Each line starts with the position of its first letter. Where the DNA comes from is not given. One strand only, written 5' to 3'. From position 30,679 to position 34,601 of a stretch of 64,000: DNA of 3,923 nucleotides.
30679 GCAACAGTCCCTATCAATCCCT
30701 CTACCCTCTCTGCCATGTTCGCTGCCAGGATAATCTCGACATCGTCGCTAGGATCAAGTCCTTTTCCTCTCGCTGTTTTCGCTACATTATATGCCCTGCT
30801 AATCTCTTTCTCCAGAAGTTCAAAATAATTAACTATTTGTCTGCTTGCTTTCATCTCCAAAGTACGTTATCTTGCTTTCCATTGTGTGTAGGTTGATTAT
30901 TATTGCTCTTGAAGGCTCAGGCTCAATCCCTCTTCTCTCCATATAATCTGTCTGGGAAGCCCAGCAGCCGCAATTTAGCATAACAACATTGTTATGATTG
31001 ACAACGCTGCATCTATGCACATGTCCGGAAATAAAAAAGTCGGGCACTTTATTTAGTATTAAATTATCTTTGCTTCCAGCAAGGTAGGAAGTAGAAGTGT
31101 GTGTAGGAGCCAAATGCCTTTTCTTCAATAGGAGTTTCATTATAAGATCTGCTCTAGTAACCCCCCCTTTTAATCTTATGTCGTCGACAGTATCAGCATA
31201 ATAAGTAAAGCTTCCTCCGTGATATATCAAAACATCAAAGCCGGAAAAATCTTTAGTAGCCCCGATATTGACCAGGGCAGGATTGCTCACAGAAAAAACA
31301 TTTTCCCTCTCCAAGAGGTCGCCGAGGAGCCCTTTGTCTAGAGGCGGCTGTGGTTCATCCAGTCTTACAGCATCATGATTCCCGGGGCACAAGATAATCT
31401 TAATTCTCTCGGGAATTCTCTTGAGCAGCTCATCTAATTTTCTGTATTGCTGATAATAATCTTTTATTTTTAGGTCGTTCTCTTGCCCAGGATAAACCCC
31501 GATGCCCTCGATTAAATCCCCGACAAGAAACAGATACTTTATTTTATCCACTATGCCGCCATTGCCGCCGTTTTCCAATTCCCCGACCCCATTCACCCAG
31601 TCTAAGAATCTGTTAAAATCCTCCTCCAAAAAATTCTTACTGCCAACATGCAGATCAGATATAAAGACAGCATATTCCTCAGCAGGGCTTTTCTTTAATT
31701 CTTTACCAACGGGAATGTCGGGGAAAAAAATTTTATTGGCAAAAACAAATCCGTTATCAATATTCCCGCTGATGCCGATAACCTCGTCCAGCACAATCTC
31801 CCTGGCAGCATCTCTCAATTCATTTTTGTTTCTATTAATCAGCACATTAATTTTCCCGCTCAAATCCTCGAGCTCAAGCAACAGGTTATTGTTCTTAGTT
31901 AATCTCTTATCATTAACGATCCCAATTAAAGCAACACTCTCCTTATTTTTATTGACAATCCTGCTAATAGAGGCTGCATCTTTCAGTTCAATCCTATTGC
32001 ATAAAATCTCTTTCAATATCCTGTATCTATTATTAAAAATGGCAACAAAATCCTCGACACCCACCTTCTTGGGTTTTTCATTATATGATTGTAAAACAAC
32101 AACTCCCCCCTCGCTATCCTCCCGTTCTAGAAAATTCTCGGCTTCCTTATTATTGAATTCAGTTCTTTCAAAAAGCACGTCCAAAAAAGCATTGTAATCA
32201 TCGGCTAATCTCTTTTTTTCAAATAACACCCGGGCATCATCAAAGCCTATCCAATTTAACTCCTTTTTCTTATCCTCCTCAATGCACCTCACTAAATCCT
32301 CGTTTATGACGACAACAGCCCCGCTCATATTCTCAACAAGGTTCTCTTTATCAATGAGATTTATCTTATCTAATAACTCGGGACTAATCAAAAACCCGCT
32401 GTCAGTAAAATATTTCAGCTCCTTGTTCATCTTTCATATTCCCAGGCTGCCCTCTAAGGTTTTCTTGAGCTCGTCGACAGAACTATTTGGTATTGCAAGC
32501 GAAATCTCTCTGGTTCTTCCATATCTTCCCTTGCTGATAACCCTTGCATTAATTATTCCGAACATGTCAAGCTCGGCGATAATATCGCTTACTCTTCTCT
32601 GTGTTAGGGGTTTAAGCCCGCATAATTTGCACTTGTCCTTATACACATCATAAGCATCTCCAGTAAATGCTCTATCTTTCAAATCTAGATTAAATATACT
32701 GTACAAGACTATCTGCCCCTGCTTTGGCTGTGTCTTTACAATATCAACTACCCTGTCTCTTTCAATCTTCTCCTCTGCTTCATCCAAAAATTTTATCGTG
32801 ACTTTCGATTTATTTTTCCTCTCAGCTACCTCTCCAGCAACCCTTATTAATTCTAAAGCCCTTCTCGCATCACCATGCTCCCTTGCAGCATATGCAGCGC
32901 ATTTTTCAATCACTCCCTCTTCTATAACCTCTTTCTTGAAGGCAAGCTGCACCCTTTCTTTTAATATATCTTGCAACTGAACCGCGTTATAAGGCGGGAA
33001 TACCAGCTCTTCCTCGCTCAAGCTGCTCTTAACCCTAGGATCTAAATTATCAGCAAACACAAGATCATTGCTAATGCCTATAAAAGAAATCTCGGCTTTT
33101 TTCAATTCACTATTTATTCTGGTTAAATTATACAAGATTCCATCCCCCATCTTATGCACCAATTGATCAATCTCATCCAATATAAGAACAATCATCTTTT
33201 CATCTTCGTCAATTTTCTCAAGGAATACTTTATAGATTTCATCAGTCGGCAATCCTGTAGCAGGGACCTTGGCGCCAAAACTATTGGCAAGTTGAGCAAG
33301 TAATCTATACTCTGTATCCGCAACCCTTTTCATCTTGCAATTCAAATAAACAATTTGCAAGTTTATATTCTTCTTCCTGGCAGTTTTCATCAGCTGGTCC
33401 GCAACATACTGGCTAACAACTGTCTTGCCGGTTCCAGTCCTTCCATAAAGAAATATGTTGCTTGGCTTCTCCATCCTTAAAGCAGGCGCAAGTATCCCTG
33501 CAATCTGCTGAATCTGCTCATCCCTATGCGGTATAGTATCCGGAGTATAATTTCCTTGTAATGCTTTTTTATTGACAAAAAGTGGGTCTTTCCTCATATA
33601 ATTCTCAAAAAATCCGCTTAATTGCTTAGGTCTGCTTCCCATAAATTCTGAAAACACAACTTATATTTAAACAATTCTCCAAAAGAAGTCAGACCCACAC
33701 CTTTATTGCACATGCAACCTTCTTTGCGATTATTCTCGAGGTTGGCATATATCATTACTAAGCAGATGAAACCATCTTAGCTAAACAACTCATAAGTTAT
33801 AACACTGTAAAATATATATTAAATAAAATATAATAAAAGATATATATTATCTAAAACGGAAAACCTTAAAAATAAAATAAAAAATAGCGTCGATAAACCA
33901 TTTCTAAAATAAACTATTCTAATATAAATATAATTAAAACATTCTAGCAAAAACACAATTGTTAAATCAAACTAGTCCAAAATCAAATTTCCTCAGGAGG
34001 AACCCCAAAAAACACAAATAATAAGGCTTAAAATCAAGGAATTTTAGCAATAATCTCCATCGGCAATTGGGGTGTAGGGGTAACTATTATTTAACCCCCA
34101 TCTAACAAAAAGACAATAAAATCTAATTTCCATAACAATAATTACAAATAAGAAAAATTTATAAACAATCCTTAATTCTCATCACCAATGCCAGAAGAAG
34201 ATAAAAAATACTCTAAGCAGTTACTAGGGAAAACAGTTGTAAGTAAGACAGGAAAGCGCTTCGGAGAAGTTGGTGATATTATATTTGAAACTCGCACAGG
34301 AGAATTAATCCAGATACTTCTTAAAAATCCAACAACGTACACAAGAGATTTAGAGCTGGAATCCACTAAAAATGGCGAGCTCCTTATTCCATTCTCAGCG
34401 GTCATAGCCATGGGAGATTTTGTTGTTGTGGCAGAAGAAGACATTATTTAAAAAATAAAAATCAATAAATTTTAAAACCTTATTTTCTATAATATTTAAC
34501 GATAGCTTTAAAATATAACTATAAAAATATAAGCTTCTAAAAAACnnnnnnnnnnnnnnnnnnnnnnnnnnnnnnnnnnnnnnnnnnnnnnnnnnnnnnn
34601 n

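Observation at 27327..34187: Candidate oriC adjacent to orc1/cdc6-DP1-DP2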

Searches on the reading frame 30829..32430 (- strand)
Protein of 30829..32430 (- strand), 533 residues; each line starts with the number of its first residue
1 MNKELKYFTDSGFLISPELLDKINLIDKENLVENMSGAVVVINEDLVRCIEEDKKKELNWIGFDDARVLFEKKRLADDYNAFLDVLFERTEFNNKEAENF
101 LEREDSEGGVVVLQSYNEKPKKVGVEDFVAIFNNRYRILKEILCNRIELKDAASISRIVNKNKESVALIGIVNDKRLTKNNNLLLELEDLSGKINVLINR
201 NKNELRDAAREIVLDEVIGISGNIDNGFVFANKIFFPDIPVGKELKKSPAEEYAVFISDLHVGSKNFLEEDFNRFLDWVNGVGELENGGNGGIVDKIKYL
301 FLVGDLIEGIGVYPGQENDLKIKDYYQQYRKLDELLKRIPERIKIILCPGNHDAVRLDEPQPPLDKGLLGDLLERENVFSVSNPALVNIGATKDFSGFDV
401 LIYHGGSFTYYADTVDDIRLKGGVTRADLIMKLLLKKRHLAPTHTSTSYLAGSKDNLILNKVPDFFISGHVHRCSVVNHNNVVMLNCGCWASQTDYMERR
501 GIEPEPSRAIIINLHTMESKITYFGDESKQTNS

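Call 7: search_protein_families(library=pfam, proteins=[window:30829-32430:-])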
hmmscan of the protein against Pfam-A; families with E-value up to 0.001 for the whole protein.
window:30829-32430:- (533 aa): 4 families
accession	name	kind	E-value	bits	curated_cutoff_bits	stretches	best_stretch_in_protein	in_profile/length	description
PF00149.33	Metallophos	-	4.9e-12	47.1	21.5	1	255-474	4-191/191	Calcineurin-like phosphoesterase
PF04042.21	DNA_pol_E_B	-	8.8e-11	42.1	29.1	1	255-470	2-203/210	DNA polymerase alpha/epsilon subunit B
PF12850.12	Metallophos_2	-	2.2e-05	25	27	0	435-493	79-138/154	Calcineurin-like phosphoesterase superfamily domain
PF01336.31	tRNA_anti-codon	-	8.5e-05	22.9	27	1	166-225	1-58/75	OB-fold nucleic acid binding domain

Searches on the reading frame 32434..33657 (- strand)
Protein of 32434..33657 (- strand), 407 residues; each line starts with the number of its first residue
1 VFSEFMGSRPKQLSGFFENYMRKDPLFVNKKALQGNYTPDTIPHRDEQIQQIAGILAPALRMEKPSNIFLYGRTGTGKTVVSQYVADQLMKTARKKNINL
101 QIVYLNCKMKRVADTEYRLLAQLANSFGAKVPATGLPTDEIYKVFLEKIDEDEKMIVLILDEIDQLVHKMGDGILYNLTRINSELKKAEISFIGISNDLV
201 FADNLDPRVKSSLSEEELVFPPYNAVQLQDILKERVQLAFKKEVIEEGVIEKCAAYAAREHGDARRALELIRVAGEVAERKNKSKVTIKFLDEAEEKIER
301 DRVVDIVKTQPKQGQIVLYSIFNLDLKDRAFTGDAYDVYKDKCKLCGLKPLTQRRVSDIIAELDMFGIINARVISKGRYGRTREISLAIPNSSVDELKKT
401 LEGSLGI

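Call 7: search_protein_families(library=pfam, proteins=[window:32434-33657:-])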
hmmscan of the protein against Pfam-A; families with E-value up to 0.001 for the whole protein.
window:32434-33657:- (407 aa): 11 families
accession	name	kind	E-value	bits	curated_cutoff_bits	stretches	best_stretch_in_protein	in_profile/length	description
PF09079.17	Cdc6_C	-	3e-26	91.7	25.1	1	306-395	2-94/96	CDC6, C terminal winged helix domain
PF22703.2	Cdc6_lid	-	6.1e-23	80.9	27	1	229-295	1-67/68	Cdc6 AAA+ ATPase-type lid domain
PF13401.12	AAA_22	-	8.3e-10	39.5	27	1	64-194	4-122/130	AAA domain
PF13191.12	AAA_16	-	8.3e-09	36.6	32.6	1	43-166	3-144/167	AAA ATPase domain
PF00004.35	AAA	-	1.4e-07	32.4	21.2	1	68-212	1-121/131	ATPase family associated with various cellular activities (AAA)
PF01637.24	ATPase_2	-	3.6e-07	30.7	33.2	1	45-184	4-141/225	ATPase domain predominantly from Archaea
PF22606.2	Cdc6-ORC-like_ATPase_lid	-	1.1e-06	28.9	27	1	223-279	1-57/60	Cdc6/ORC-like, ATPase lid domain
PF05621.17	TniB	-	4e-06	26.8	22.4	1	59-185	29-153/189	Bacterial TniB protein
PF24883.2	NPHP3_N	-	1e-05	26.2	24.8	1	65-156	22-105/164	Nephrocystin 3, N-terminal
PF05729.18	NACHT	-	0.00036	20.8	26.7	1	68-172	3-99/167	NACHT domain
PF04851.21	ResIII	-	0.00072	19.9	22.5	0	44-149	4-95/164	Type III restriction enzyme, res subunit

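Call 13: find_encoding_contigs(protein=window:32434-33657:-, flank=10000, max_places=6)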
Protein window:32434-33657:- (407 aa): no gene with exactly this product is on record in the collection.

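Call 14: find_homologous_proteins(query=window:32434-33657:-)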
Query window:32434-33657:- (407 aa): 8000 proteins with E <= 0.001 among 8000 candidates; the best 120 are listed.
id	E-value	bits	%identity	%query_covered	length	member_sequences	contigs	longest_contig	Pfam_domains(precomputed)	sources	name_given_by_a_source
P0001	2.1e-241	819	91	99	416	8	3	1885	PF22703.3,PF24883.3,PF22606.3,PF00004.36,PF13401.13,PF01637.25,PF05621.18,PF09079.18,PF13191.13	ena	-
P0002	5.1e-237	804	90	99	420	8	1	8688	PF22703.3,PF24883.3,PF05729.19,PF22606.3,PF00004.36,PF13401.13,PF01637.25,PF05621.18,PF09079.18,PF13191.13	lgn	-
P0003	1.8e-236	802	90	99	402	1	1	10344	PF22703.3,PF22606.3,PF00004.36,PF13401.13,PF01637.25,PF09079.18,PF13191.13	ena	-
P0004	5.6e-235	797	89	98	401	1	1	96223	PF22703.3,PF22606.3,PF00004.36,PF13401.13,PF01637.25,PF09079.18,PF13191.13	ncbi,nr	ncbi:ORC1-type DNA replication protein [Candidatus Woesearchaeota archaeon]|nr:ORC1-type DNA replica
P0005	6.4e-235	797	90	98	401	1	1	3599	PF22703.3,PF22606.3,PF00004.36,PF13401.13,PF01637.25,PF05621.18,PF09079.18,PF13191.13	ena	-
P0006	1.2e-234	796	90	98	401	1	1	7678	PF22703.3,PF22606.3,PF00004.36,PF13401.13,PF01637.25,PF05621.18,PF09079.18,PF13191.13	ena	-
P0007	2.5e-232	789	87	100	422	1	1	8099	PF22703.3,PF22606.3,PF00004.36,PF13401.13,PF01637.25,PF09079.18,PF13191.13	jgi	jgi:archaeal cell division control protein 6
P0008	3.3e-218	742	83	99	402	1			PF22703.3,PF22606.3,PF00004.36,PF13401.13,PF01637.25,PF05621.18,PF09079.18,PF13191.13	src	-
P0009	8.5e-216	734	82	100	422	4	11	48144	PF22703.3,PF22606.3,PF00004.36,PF13401.13,PF01637.25,PF05621.18,PF09079.18,PF13191.13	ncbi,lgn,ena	-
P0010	2.0e-215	733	83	98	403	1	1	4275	PF22703.3,PF00004.36,PF13401.13,PF01637.25,PF05621.18,PF09079.18,PF13191.13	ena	-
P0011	2.6e-215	733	83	98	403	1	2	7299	PF22703.3,PF00004.36,PF13401.13,PF01637.25,PF05621.18,PF09079.18,PF13191.13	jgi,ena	-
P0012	6.0e-215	732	83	98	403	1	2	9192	PF22703.3,PF00004.36,PF13401.13,PF01637.25,PF05621.18,PF09079.18,PF13191.13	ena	-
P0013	3.0e-213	726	82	98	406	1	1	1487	PF22703.3,PF22606.3,PF00004.36,PF13401.13,PF01637.25,PF09079.18,PF13191.13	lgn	-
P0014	9.3e-209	711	81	97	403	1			PF22703.3,PF00004.36,PF13401.13,PF01637.25,PF05621.18,PF09079.18,PF13191.13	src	-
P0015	2.9e-195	667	74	98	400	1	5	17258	PF22703.3,PF24883.3,PF22606.3,PF00004.36,PF13401.13,PF01637.25,PF09079.18,PF13191.13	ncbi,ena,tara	tara:strand:+ start:2330 stop:3532 length:1203 start_codon:yes stop_codon:yes gene_type:complete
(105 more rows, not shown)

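Call 17: find_related_loci(query=A1, collection=genome_contigs, flank=6000)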
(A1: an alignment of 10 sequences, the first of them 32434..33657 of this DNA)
Query A1 (407 aa) in genome_contigs; peptide patterns used: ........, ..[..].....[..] (x = any residue, [..] = any of these).
600 stretches matched a pattern (row limit reached: there are more); 560 encode a relative of the query (tblastn E <= 1e-3); the best 80 are kept; 80 distinct loci.
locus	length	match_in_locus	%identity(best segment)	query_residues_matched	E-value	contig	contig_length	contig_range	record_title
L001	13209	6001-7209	89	5-407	0e+0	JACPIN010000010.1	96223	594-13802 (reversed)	MAG: Candidatus Woesearchaeota archaeon isolate NC_groundwater_441_Ag_B-0.1um_35_15 GD18-4_B1_scaffold_626726, whole gen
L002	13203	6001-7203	67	9-407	0e+0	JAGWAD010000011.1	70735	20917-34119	Candidatus Woesearchaeota archaeon isolate RIFCSPLOWO2_01_FULL_28_39 rifcsplowo2_01_scaffold_1555, whole genome shotgun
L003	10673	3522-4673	70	12-394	0e+0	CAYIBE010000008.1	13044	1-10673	MAG TPA_asm: Candidatus Woesearchaeota archaeon isolate ERP119705_co1_791 genome assembly, contig: NODE_6123_length_1304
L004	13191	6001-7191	66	12-407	0e+0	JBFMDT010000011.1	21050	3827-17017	MAG: Nanoarchaeota archaeon isolate MAG226 MAG226_12, whole genome shotgun sequence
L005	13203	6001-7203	64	11-407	0e+0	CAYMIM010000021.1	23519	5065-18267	MAG TPA_asm: Candidatus Woesearchaeota archaeon isolate binchicken_co203_642 genome assembly, contig: k141_1408806, whol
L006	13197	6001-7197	65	11-407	0e+0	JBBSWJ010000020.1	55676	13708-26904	MAG: Nanoarchaeota archaeon isolate H51-bin140_1 H51_bin140_1_000000000020, whole genome shotgun sequence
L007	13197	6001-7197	65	11-407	4e-179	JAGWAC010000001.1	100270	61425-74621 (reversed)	Candidatus Woesearchaeota archaeon isolate RIFCSPHIGHO2_02_FULL_29_19 rifcsphigho2_02_scaffold_394, whole genome shotgun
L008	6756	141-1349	64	5-407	2e-179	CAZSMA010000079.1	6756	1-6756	MAG TPA_asm: uncultured Methanosarcinales archaeon isolate SRP256446_co1_47 genome assembly, contig: NODE_7355_length_67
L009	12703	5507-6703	63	11-407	1e-176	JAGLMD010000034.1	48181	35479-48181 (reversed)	MAG: Nanoarchaeota archaeon isolate RS_5_44 ROV157_5.bin.44.fa_34, whole genome shotgun sequence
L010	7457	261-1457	63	11-407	8e-177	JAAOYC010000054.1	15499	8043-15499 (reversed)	Candidatus Woesearchaeota archaeon isolate DPANNHV_H2.bin.19 k83_2894817, whole genome shotgun sequence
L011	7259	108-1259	67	11-392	3e-176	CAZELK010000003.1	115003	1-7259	MAG TPA_asm: Candidatus Woesearchaeota archaeon isolate binchicken_co251_306 genome assembly, contig: NODE_260_length_11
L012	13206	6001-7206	67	4-407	1e-174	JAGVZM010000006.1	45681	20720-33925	Candidatus Woesearchaeota archaeon isolate RIFCSPHIGHO2_02_FULL_29_10 rifcsphigho2_02_scaffold_821, whole genome shotgun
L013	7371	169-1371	63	9-407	4e-174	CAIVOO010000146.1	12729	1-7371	uncultured archaeon isolate AM-sed-core3-D1_bin-502 genome assembly, contig: bin-502:146/159, whole genome shotgun seque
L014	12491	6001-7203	63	8-406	9e-174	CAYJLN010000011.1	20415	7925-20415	MAG TPA_asm: Candidatus Woesearchaeota archaeon isolate ERP125453_co1_106 genome assembly, contig: NODE_2546_length_2041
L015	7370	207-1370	63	5-390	1e-173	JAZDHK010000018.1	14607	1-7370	MAG: archaeon isolate MEGAHIT-group-0.318 k141_8829066, whole genome shotgun sequence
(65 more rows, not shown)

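Call 29: find_encoding_contigs(protein=P0003, flank=8000, max_places=3)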
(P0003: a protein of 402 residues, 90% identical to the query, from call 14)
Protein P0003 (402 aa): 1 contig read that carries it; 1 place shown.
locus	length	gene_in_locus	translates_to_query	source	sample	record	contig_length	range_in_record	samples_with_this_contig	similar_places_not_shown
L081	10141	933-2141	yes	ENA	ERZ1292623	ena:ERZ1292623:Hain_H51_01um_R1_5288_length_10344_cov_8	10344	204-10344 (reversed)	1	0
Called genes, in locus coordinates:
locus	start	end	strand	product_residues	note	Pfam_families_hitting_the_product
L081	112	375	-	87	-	PF05239:PRC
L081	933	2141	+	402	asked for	PF13191:AAA_16, PF01637:ATPase_2 (weak), PF00004:AAA (weak), PF13401:AAA_22, PF22606:Cdc6-ORC-like_ATPase_lid (faint), PF22703:Cdc6_lid, PF09079:WHD_Cdc6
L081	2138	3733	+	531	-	PF00149:Metallophos, PF04042:DNA_pol_E_B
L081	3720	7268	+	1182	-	PF03833:PolC_DP2_N, PF24844:PolC_DP2_central, PF24846:PolC_DP2_cat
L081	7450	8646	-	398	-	PF01970:TctA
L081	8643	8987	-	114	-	PF13742:tRNA_anti_2 (weak), PF01336:tRNA_anti-codon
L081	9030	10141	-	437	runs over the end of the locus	?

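Call 30: find_encoding_contigs(protein=P0002, flank=8000, max_places=3)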
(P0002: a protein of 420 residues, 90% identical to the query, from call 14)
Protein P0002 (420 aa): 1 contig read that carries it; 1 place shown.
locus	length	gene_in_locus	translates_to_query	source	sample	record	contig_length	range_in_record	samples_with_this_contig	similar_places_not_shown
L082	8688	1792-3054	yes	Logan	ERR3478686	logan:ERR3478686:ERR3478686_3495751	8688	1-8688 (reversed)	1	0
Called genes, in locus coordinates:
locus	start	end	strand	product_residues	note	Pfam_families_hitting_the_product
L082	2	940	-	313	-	?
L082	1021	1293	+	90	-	-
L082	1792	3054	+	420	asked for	PF05621:TniB (faint), PF01637:ATPase_2, PF13191:AAA_16, PF05729:NACHT (faint), PF13401:AAA_22, PF00004:AAA (weak), PF22703:Cdc6_lid, PF09079:WHD_Cdc6, +2 more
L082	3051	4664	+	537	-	PF01336:tRNA_anti-codon (weak), PF00149:Metallophos, PF04042:DNA_pol_E_B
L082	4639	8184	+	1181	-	PF03833:PolC_DP2_N, PF24844:PolC_DP2_central, PF24846:PolC_DP2_cat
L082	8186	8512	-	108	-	-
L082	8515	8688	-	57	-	?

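Call 31: find_encoding_contigs(protein=P0007, flank=8000, max_places=3)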
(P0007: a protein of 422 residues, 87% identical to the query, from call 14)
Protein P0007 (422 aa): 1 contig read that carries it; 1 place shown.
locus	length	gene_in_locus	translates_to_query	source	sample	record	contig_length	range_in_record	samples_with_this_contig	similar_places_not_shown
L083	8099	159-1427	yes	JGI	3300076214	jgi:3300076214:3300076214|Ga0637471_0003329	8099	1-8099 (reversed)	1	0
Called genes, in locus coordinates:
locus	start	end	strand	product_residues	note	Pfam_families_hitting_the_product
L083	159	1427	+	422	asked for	PF01637:ATPase_2 (weak), PF13191:AAA_16 (weak), PF13401:AAA_22, PF00004:AAA (weak), PF22606:Cdc6-ORC-like_ATPase_lid (faint), PF22703:Cdc6_lid, PF09079:WHD_Cdc6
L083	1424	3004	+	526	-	PF00149:Metallophos, PF04042:DNA_pol_E_B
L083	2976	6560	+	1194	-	PF03833:PolC_DP2_N, PF24844:PolC_DP2_central, PF24846:PolC_DP2_cat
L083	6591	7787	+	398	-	PF01970:TctA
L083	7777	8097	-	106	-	?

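Call 32: find_encoding_contigs(protein=P0009, flank=8000, max_places=3)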
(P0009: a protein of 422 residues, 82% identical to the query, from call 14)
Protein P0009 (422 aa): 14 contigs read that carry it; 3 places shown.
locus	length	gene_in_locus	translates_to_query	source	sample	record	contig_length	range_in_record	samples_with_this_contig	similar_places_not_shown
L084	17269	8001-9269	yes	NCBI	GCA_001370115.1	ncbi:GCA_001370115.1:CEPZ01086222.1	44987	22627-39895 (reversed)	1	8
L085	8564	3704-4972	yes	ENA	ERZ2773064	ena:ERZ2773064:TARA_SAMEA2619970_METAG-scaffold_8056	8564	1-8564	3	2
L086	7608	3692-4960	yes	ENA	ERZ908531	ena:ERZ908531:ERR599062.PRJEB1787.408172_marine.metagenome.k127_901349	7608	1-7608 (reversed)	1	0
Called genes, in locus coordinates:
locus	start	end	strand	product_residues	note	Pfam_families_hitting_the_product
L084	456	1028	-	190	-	-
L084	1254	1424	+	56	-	-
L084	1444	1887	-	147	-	-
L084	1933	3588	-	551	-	PF03485:Arg_tRNA_synt_N, PF00750:tRNA-synt_1d, PF05746:DALR_1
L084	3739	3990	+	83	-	-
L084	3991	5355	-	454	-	PF00158:Sigma54_activat, PF13654:AAA_32 (faint), PF20436:LonB_AAA-LID, PF05362:Lon_C, PF13541:ChlI (weak)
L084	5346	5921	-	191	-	-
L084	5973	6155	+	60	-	-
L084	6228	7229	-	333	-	PF01078:Mg_chelatase (weak)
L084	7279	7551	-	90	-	PF05239:PRC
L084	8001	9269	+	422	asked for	PF01637:ATPase_2, PF05621:TniB (weak), PF13191:AAA_16 (weak), PF13401:AAA_22, PF00004:AAA (weak), PF22606:Cdc6-ORC-like_ATPase_lid (weak), PF22703:Cdc6_lid, PF09079:WHD_Cdc6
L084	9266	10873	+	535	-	PF01336:tRNA_anti-codon (faint), PF00149:Metallophos, PF04042:DNA_pol_E_B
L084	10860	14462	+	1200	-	-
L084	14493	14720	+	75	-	-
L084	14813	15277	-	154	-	-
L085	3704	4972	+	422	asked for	PF01637:ATPase_2, PF05621:TniB (weak), PF13191:AAA_16 (weak), PF13401:AAA_22, PF00004:AAA (weak), PF22606:Cdc6-ORC-like_ATPase_lid (weak), PF22703:Cdc6_lid, PF09079:WHD_Cdc6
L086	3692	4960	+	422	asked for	PF01637:ATPase_2, PF05621:TniB (weak), PF13191:AAA_16 (weak), PF13401:AAA_22, PF00004:AAA (weak), PF22606:Cdc6-ORC-like_ATPase_lid (weak), PF22703:Cdc6_lid, PF09079:WHD_Cdc6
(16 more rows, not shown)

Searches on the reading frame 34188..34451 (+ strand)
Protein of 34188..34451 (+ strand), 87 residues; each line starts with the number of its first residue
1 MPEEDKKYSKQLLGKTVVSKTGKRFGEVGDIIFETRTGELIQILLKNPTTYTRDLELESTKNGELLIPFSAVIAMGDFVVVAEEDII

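Call 7: search_protein_families(library=pfam, proteins=[window:34188-34451:+])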
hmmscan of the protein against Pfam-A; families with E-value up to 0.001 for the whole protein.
window:34188-34451:+ (87 aa): 1 family
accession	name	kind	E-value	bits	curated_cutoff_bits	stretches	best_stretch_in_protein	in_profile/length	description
PF05239.21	PRC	-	3.5e-09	37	21.2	1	5-81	2-71/78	PRC-barrel domain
